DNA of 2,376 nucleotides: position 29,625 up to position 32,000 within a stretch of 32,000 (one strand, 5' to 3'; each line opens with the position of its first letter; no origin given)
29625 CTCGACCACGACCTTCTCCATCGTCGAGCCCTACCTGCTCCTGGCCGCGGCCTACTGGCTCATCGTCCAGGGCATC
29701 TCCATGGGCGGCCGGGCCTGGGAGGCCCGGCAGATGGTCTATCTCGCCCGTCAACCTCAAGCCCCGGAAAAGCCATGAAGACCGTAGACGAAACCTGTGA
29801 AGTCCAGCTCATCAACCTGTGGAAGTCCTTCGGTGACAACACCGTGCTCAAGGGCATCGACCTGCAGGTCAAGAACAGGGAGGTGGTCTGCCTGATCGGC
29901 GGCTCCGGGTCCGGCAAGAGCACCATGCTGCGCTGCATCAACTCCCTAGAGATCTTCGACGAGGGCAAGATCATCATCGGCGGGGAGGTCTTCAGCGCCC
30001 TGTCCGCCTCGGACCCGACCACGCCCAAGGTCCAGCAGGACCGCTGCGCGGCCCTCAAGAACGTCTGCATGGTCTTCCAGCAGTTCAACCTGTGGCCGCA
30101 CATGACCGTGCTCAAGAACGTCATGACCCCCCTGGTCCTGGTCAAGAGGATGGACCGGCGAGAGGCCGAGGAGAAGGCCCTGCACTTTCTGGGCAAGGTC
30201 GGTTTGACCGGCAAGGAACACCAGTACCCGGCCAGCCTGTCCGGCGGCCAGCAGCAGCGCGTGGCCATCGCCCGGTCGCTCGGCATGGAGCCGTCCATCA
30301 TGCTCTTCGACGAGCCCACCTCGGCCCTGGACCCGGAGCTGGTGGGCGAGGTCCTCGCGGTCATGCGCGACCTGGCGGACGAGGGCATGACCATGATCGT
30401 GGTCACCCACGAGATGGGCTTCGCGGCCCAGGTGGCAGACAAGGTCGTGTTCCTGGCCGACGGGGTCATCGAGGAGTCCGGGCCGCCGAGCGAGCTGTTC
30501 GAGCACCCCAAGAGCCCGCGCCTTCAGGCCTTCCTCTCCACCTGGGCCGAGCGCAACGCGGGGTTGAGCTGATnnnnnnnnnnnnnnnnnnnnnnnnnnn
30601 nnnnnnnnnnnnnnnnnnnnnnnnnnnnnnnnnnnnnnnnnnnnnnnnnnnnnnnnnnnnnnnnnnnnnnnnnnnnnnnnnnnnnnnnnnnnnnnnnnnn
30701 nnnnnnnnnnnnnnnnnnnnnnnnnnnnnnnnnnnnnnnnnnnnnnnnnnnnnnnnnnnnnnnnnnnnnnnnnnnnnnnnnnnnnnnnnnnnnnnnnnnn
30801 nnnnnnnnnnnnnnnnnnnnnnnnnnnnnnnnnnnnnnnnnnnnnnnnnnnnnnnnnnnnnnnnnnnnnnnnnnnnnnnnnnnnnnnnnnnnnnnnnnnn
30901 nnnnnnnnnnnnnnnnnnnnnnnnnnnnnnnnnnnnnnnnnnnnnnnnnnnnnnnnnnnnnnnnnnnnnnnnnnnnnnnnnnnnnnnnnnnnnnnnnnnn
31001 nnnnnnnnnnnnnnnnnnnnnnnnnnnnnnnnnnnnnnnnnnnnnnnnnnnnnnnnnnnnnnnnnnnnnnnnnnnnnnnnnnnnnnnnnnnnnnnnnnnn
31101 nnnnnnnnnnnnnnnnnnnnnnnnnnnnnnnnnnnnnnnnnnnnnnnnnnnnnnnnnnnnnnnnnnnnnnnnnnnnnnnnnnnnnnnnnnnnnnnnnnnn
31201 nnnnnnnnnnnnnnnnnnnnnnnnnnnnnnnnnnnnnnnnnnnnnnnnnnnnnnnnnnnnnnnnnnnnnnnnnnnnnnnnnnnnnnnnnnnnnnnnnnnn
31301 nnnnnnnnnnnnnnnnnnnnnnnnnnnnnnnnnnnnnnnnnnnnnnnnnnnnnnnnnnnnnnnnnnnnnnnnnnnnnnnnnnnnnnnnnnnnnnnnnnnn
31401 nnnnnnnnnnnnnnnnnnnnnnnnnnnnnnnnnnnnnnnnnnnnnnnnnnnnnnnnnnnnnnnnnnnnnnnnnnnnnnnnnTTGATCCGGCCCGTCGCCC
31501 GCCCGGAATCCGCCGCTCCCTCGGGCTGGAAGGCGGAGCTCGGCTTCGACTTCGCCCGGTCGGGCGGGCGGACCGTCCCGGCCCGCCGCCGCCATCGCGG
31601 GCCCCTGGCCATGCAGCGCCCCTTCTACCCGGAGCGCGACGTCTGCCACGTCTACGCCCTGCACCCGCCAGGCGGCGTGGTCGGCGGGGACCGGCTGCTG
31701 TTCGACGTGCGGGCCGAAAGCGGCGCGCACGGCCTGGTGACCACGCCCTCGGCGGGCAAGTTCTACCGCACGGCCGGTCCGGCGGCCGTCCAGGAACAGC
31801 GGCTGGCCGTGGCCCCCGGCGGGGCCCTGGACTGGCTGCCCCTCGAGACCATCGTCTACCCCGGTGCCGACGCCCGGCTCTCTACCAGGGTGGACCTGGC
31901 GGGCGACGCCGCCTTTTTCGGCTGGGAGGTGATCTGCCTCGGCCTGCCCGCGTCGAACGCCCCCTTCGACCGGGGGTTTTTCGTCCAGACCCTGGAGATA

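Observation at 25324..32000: Creatinase physically linked to transporters, a LysR regulator and the urease accessory gene ureD: a candidate creatine-to-ammonia module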

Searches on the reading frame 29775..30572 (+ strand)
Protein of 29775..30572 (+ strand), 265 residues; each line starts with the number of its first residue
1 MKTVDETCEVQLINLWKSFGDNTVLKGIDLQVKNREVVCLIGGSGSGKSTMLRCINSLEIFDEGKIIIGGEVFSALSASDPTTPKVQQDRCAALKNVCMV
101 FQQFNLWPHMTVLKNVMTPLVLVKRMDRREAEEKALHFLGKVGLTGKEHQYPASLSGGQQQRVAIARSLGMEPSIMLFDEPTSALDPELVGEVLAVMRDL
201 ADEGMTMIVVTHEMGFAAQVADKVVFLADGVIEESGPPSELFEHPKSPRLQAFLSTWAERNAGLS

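Call 6: search_protein_families(library=pfam, proteins=[window:29775-30572:+])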
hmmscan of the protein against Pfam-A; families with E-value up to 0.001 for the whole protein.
window:29775-30572:+ (265 aa): 4 families
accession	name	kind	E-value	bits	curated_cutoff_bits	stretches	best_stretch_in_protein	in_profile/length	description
PF00005.33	ABC_tran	-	3.2e-31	109.2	25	1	25-183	1-137/137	ABC transporter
PF13304.12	AAA_21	-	1.7e-09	38.6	27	1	146-214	229-300/304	AAA domain, putative AbiEii toxin, Type IV TA system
PF02463.25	SMC_N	-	6.5e-07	29.4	40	1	147-224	135-208/220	RecF/RecN/SMC N terminal domain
PF13555.12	AAA_29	-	0.00019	21.6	27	1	10-53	4-40/61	P-loop containing region of AAA domain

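Call 7: search_protein_families(library=ncbifam, proteins=[window:29775-30572:+])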
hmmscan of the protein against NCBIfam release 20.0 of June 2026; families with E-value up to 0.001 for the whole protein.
window:29775-30572:+ (265 aa): 189 families (the best 25 are shown)
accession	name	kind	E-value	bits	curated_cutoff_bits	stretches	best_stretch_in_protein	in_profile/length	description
NF007908.0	PRK10619.1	equivalog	5.4e-89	297.8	466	1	9-255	5-253/257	histidine ABC transporter ATP-binding protein HisP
NF008428.0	PRK11264.1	equivalog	2.4e-88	295.6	406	1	10-256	4-246/250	L-cystine ABC transporter ATP-binding protein TcyN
NF007027.0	PRK09493.1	equivalog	2.6e-88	295.4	379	1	11-255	3-237/240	glutamine ABC transporter ATP-binding protein GlnQ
TIGR03005.1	ectoine_ehuA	equivalog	2.7e-83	279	345.4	1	12-256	3-249/252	ectoine/hydroxyectoine ABC transporter ATP-binding protein EhuA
NF008338.0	PRK11124.1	equivalog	3.4e-67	226.5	369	1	10-255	3-241/242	arginine ABC transporter ATP-binding protein ArtP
TIGR00972.1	3a0107s01c2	equivalog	7.4e-63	212.2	343.2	1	12-255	4-244/248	phosphate ABC transporter ATP-binding protein PstB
TIGR03265.1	PhnT2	equivalog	1.3e-58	198.9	457.7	1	10-254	5-235/353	putative 2-aminoethylphosphonate ABC transporter ATP-binding protein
TIGR00968.1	3a0106s01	subfamily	1.3e-53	182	342.75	1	12-255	3-232/237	sulfate ABC transporter ATP-binding protein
TIGR01186.1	proV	subfamily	1.6e-51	175.6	326.6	1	20-254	4-230/363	betaine/proline/choline family ABC transporter ATP-binding protein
TIGR02315.1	ABC_phnC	equivalog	5e-51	173.5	266.1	1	11-243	3-235/243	phosphonate ABC transporter ATP-binding protein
TIGR02314.1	ABC_MetN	equivalog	8.2e-51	173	499.7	1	23-254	19-241/343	methionine ABC transporter ATP-binding protein MetN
NF006987.0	PRK09452.1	equivalog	9.4e-51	172.7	482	1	6-248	14-242/378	spermidine/putrescine ABC transporter ATP-binding protein PotA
NF008105.0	PRK10851.1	equivalog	1.9e-49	168.3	502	1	11-255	4-238/362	sulfate/thiosulfate ABC transporter ATP-binding protein CysA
NF008513.0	PRK11432.1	equivalog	4.2e-49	167.3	496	1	10-254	7-237/351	ferric ABC transporter ATP-binding protein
NF040933.2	ABC_arch_GlcV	equivalog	1.1e-48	165.9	450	1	9-252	2-240/357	glucose ABC transporter ATP-binding protein GlcV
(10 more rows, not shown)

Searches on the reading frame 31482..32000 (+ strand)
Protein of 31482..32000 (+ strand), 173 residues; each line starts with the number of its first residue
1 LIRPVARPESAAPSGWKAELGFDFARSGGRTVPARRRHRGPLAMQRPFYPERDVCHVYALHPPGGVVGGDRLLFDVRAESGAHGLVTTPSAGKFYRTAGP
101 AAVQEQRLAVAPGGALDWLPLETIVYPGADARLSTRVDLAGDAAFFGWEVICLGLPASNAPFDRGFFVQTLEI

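Call 6: search_protein_families(library=pfam, proteins=[window:31482-32000:+])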
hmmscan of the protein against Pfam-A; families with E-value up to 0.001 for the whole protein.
window:31482-32000:+ (173 aa): 1 family
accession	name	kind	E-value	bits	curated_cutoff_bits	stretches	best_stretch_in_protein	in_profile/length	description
PF01774.22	UreD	-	6.4e-37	128.1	27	1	58-173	1-116/201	UreD urease accessory protein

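Call 7: search_protein_families(library=ncbifam, proteins=[window:31482-32000:+])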
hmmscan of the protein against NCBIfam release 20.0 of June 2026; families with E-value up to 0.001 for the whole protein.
window:31482-32000:+ (173 aa): 0 families
